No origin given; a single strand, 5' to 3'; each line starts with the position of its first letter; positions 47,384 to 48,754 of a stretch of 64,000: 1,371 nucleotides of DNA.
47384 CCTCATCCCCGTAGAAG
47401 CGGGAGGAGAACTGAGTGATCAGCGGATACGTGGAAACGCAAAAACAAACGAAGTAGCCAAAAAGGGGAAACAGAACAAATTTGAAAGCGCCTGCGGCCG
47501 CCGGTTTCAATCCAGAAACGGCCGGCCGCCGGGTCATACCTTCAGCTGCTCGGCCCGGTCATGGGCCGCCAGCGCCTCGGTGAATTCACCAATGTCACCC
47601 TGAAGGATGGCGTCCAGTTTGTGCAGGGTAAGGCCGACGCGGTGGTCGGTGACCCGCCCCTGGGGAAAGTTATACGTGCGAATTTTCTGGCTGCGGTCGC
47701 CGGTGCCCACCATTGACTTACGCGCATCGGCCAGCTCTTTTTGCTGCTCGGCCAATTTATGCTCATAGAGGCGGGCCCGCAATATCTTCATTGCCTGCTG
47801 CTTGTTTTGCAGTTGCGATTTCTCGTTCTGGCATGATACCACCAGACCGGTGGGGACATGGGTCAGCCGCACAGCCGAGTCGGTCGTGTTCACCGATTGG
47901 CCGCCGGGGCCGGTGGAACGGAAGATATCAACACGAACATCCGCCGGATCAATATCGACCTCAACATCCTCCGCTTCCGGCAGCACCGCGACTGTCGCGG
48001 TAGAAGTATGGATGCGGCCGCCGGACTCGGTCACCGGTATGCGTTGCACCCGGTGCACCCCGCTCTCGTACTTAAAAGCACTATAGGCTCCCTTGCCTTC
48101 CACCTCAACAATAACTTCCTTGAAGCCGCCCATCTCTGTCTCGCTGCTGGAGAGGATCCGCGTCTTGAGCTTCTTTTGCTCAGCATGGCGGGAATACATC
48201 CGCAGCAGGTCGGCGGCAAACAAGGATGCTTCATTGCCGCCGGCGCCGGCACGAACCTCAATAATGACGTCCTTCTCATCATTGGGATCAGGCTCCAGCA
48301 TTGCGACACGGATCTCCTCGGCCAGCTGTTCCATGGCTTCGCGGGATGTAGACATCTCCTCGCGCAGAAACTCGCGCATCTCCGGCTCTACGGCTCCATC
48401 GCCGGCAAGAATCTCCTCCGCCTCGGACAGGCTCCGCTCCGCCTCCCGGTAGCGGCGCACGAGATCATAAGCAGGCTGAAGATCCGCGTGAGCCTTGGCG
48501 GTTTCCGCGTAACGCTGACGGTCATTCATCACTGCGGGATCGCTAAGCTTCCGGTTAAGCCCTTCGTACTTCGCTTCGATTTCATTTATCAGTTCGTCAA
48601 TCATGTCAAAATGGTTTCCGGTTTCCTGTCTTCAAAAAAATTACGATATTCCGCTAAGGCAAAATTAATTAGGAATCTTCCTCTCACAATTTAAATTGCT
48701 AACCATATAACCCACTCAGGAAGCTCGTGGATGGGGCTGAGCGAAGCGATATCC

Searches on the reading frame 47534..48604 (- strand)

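Call 74: search_protein_families(library=ncbifam, proteins=[window:47534-48604:-], max_evalue=0.01)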
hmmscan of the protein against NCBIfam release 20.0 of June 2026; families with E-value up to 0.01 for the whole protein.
window:47534-48604:- (356 aa): 5 families
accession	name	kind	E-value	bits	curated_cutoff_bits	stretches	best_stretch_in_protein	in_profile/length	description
NF001859.2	PRK00591.1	equivalog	2.6e-151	503.6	400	1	7-354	2-347/347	peptide chain release factor 1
TIGR00019.1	prfA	equivalog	3.1e-148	493.5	423.25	1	6-355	10-356/361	peptide chain release factor 1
TIGR00020.2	prfB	exception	2.6e-87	293.1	370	1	7-344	18-350/353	peptide chain release factor 2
TIGR03072.1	release_prfH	equivalog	5.4e-28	97.9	166.65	1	115-311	3-195/200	peptide chain release factor H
NF006718.0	PRK09256.1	equivalog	2.4e-09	37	100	1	215-248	9-42/140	alternative ribosome rescue aminoacyl-tRNA hydrolase ArfB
